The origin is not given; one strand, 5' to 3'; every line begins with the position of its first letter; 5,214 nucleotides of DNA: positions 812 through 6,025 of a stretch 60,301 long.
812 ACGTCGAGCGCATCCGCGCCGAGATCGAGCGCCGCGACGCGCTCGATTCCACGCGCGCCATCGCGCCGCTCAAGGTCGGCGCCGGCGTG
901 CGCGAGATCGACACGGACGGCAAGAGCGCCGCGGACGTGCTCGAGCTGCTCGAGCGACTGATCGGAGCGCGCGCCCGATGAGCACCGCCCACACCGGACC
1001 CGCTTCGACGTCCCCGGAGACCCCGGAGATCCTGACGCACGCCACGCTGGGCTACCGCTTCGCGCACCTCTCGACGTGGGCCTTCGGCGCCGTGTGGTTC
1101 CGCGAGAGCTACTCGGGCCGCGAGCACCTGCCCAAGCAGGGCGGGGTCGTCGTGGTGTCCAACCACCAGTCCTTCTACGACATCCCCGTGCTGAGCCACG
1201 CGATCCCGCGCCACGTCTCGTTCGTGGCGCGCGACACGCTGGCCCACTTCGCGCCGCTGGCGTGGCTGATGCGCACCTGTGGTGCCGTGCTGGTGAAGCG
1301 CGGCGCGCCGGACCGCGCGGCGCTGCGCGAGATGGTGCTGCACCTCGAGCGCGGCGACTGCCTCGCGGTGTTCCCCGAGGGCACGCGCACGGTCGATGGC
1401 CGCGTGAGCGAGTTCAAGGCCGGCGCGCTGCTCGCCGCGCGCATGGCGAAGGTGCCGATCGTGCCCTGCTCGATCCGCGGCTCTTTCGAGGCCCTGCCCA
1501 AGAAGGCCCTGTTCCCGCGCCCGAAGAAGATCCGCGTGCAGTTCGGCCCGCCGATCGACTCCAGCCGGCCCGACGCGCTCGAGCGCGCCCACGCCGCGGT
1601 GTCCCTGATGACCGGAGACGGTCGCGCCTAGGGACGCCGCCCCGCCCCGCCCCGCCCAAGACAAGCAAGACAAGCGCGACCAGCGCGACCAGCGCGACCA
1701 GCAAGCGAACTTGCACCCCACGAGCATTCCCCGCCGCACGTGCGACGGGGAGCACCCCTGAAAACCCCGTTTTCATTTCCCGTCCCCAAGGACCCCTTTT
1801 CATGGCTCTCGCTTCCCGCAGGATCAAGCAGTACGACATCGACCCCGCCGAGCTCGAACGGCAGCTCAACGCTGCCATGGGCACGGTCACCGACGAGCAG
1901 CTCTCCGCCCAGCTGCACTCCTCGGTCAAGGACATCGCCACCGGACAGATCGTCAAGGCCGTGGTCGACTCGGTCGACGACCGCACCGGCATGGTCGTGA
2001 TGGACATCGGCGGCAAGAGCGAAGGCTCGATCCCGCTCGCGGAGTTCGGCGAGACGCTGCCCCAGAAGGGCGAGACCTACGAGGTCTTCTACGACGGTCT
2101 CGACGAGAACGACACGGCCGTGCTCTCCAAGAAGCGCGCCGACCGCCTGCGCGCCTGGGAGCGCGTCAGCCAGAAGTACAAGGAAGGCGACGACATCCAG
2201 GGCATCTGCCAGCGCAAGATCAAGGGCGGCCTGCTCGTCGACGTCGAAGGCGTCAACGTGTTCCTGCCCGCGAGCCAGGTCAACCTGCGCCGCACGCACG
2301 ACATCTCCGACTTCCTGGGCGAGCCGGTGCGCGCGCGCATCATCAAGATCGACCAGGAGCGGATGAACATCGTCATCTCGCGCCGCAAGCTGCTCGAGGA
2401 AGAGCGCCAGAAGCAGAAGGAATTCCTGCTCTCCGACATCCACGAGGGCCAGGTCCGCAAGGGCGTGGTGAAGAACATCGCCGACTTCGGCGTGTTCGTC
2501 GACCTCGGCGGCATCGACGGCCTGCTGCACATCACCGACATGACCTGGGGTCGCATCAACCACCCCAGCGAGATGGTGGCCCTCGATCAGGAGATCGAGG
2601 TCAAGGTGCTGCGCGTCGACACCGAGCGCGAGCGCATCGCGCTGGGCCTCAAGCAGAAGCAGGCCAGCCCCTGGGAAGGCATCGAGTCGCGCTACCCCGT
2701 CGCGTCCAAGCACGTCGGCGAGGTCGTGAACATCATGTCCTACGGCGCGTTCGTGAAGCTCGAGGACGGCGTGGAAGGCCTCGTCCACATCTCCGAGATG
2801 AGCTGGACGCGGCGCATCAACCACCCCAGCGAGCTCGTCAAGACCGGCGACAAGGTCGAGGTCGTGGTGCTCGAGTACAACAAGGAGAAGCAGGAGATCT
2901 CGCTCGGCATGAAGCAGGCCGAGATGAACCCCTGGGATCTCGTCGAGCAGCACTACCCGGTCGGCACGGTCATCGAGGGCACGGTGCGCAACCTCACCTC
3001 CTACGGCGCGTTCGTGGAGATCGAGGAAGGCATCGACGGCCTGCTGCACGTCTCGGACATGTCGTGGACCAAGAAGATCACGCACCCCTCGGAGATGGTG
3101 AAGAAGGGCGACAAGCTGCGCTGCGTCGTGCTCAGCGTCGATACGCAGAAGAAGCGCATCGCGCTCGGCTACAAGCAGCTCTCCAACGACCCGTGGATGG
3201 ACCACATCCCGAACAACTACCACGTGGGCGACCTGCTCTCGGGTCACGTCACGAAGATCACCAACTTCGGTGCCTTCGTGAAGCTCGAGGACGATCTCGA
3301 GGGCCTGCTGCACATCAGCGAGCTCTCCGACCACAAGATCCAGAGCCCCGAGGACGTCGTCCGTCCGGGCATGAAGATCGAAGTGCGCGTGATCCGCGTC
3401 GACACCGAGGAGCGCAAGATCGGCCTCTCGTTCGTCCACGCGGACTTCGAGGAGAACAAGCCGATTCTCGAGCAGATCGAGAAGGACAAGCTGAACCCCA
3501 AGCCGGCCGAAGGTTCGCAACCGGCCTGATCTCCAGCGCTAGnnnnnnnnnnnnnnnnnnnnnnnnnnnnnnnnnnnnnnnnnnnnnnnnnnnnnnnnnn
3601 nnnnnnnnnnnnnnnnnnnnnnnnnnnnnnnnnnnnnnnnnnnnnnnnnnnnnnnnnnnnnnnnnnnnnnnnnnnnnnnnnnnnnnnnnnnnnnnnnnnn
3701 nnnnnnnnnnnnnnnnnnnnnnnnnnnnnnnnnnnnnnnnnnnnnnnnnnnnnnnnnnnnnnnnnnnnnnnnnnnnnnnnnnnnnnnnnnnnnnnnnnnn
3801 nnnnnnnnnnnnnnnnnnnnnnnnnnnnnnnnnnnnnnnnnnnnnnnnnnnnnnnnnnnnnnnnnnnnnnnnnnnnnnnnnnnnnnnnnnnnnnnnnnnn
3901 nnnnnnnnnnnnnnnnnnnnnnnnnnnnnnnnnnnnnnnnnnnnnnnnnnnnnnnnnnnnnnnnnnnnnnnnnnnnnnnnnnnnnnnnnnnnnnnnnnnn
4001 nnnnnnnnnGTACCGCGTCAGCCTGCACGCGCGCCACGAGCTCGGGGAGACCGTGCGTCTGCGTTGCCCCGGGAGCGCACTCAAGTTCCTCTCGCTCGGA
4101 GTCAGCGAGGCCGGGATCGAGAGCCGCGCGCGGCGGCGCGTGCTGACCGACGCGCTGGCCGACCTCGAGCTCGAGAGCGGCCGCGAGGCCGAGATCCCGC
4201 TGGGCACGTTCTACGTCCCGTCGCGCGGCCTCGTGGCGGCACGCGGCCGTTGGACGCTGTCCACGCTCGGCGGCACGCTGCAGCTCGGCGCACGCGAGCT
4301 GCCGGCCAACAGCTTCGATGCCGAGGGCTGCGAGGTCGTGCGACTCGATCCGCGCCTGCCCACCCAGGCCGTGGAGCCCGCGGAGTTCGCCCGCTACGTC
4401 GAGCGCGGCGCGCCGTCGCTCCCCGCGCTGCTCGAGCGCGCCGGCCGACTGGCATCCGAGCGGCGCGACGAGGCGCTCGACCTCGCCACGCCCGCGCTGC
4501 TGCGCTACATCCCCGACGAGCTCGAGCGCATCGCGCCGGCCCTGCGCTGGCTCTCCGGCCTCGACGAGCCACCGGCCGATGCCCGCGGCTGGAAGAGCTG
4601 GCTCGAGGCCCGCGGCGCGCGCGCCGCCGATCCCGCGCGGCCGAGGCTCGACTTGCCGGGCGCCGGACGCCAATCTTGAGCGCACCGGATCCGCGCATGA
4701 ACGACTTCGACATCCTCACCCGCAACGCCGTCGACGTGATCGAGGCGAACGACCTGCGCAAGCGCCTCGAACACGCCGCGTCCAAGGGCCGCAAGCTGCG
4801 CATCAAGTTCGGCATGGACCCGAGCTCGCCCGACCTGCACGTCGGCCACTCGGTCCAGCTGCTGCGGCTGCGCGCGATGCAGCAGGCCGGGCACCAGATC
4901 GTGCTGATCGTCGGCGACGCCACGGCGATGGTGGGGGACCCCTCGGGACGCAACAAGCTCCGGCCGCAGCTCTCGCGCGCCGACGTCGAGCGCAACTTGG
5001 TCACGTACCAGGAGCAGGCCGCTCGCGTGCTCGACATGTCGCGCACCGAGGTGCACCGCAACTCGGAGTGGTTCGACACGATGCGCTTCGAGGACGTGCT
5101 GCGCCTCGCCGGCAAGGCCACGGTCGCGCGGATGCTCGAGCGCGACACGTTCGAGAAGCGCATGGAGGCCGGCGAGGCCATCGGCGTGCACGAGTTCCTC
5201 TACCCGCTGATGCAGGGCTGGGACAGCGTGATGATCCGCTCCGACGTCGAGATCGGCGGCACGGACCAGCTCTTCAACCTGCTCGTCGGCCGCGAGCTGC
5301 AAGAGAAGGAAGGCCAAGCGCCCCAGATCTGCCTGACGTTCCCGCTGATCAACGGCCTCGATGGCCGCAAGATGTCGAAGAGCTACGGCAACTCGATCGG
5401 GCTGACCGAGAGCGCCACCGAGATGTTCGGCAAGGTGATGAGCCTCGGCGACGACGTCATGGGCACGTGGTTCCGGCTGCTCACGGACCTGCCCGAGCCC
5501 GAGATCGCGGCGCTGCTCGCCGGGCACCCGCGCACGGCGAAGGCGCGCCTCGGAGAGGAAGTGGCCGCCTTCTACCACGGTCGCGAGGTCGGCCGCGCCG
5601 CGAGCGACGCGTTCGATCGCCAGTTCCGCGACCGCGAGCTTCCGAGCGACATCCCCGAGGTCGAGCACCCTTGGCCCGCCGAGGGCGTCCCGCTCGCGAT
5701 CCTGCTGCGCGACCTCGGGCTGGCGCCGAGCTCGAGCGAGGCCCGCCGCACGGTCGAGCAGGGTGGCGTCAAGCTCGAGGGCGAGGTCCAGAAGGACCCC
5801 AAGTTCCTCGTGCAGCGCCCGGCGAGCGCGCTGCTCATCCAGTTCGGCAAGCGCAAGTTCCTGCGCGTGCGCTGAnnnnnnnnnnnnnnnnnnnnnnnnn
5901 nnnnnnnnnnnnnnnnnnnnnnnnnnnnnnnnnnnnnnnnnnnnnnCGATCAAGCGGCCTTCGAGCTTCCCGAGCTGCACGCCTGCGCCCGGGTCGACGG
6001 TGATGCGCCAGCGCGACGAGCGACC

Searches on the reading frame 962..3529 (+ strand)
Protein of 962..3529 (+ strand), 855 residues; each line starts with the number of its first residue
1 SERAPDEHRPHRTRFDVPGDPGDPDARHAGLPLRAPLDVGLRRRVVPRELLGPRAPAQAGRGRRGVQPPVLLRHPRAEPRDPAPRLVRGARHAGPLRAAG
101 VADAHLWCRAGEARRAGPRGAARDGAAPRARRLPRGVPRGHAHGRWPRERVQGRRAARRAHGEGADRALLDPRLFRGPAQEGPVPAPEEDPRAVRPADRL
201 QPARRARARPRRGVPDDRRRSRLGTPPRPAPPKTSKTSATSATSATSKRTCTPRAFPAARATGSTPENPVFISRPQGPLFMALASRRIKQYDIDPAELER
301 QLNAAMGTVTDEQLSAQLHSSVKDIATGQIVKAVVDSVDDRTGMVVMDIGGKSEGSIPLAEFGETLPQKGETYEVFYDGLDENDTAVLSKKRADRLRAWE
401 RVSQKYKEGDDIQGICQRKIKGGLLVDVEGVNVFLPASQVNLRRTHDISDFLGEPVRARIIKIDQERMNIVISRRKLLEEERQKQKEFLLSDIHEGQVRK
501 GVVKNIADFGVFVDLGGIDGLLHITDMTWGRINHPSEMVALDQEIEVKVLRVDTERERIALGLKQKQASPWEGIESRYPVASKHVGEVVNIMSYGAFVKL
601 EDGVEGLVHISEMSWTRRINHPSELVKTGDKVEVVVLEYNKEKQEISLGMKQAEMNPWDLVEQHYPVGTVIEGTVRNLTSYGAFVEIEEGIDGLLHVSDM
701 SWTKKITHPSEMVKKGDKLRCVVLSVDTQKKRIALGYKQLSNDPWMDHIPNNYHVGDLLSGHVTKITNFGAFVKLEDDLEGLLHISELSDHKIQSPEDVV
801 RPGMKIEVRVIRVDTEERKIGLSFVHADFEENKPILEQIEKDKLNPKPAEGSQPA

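Call 69: search_protein_families(library=pfam, proteins=[window:962-3529:+], max_evalue=0.0001)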
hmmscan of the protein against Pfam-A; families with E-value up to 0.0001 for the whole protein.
window:962-3529:+ (855 aa): 5 families
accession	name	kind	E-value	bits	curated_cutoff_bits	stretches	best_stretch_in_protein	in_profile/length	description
PF00575.29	S1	-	1e-86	285.8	22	5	755-823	4-72/74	S1 RNA binding domain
PF23459.1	S1_RRP5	-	5e-33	113.9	27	3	756-824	4-72/72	RRP5 S1 domain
PF21710.3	Spt6_S1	-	2.3e-11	44.2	27.5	0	590-651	26-87/91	Spt6, S1/OB domain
PF17092.11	PCB_OB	-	3.5e-10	41.1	27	0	585-635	36-96/111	Penicillin-binding protein OB-like domain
PF13509.12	S1_2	-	2.2e-09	37.7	21.8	0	756-789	2-35/61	S1 domain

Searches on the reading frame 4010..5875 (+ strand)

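Call 69: search_protein_families(library=pfam, proteins=[window:4010-5875:+], max_evalue=0.0001)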
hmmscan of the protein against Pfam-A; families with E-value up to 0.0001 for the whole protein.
window:4010-5875:+ (621 aa): 3 families
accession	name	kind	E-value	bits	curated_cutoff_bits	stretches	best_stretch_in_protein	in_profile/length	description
PF00579.31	tRNA-synt_1b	-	3.7e-71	240.3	21.1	1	260-538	3-290/292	tRNA synthetases class I (W and Y)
PF01479.30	S4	-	3.9e-09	36.5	22.8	1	561-602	2-43/48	S4 domain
PF22421.1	SYY_C-terminal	-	7.4e-05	23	27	0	546-616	7-79/83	Tyrosine--tRNA ligase SYY-like C-terminal domain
